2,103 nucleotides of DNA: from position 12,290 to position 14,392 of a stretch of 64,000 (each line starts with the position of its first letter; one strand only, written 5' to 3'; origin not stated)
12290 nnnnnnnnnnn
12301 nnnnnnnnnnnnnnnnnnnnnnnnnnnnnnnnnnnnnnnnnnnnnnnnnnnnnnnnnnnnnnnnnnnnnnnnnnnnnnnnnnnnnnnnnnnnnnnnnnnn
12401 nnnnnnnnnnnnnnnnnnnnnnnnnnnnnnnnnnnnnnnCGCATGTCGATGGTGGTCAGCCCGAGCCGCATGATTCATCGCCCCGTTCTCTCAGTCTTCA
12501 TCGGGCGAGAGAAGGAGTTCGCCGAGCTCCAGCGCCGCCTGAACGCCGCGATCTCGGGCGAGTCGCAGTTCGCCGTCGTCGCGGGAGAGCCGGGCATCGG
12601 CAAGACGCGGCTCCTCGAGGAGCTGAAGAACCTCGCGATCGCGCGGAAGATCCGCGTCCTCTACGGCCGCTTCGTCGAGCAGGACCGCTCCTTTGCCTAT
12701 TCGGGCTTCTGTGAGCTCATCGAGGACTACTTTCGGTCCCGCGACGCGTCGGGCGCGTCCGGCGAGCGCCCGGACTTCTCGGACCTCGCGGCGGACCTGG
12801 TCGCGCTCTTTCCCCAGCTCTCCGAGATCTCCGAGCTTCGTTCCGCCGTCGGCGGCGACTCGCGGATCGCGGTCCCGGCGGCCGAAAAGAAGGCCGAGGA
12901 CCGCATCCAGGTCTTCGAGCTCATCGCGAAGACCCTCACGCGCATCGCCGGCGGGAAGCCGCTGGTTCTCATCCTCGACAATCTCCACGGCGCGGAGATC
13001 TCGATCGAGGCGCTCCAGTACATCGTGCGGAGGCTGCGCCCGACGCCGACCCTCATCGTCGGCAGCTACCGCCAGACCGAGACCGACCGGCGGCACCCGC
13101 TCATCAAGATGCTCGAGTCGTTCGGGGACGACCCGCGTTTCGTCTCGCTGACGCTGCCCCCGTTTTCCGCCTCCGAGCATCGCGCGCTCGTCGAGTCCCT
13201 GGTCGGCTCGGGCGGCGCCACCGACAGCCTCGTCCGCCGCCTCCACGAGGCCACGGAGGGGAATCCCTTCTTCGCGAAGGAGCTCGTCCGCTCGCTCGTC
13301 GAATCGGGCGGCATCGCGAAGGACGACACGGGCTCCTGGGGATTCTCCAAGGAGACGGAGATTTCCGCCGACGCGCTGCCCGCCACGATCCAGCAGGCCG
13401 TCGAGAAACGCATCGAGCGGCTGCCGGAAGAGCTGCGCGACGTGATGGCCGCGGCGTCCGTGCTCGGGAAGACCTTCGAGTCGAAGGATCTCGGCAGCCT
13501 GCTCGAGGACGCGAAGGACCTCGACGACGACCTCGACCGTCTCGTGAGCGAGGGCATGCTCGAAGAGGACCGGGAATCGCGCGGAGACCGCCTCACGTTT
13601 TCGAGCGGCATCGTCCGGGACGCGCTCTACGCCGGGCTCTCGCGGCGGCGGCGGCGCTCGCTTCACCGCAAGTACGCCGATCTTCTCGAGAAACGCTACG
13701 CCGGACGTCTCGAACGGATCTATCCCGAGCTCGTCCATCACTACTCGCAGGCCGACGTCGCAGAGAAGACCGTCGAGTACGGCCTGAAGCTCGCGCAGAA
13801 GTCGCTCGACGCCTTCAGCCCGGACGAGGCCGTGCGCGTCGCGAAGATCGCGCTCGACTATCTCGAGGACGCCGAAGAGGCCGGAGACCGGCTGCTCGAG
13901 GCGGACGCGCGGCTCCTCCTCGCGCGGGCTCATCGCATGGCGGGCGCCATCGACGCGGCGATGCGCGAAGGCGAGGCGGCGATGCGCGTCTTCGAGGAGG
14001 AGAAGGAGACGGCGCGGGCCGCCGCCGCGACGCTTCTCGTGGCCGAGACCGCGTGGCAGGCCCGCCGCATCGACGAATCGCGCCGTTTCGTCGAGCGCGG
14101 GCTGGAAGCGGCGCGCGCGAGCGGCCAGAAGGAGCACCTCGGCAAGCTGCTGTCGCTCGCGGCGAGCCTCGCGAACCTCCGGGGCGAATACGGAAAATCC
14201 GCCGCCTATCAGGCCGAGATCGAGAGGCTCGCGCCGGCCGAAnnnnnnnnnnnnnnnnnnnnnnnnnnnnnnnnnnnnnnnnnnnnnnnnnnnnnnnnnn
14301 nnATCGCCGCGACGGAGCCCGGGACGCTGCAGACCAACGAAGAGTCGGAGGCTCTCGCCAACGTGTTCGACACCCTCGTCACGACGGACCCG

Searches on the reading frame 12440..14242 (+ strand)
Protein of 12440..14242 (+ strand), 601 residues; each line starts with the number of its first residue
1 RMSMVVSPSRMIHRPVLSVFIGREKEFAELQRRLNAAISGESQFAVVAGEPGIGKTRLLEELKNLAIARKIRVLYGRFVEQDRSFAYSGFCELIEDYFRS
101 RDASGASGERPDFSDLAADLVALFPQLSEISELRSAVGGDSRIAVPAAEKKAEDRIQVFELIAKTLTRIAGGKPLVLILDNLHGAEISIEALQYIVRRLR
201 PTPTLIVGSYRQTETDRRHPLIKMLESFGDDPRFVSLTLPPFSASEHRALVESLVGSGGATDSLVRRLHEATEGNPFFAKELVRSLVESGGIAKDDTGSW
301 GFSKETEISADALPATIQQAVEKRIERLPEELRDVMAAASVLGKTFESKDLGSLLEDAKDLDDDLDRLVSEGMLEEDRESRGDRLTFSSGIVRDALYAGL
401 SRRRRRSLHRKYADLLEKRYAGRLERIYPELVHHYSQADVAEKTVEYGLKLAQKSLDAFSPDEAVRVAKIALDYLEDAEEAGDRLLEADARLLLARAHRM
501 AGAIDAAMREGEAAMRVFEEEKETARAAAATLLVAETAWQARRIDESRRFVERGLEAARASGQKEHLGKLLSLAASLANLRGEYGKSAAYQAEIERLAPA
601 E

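Call 33: search_solved_structures(query=window:12440-14242:+, max_evalue=0.01)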
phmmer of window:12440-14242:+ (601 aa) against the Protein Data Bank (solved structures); distinct sequences matched with E-value up to 0.01: 0.

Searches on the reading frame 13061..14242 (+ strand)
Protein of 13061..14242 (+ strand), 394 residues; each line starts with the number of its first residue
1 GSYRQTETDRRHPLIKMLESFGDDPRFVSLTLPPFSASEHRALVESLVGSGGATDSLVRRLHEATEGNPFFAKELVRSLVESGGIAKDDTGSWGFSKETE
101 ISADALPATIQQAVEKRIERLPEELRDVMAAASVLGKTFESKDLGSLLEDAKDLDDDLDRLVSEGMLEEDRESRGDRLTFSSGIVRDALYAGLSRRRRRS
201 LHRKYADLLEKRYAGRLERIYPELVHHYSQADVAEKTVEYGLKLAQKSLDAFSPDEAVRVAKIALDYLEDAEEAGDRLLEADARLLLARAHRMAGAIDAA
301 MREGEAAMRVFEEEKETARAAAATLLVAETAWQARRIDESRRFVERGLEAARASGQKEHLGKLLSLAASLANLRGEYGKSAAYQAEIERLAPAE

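Call 94: search_protein_families(library=pfam, proteins=[window:13061-14242:+], max_evalue=5)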
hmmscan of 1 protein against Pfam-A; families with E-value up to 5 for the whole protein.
window:13061-14242:+ (394 aa): 4 families
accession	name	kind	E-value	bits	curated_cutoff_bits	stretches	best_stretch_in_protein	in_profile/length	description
PF24414.1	DUF7547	-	0.0031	18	27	2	100-177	82-156/209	Family of unknown function (DUF7547)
PF13424.12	TPR_12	-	0.005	17.4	30.1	2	269-313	31-77/77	Tetratricopeptide repeat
PF14559.12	TPR_19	-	0.21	12.4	25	1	306-352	9-56/68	Tetratricopeptide repeat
PF16233.10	DUF4893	-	0.37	10.8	36.2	0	332-374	8-50/169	Domain of unknown function (DUF4893)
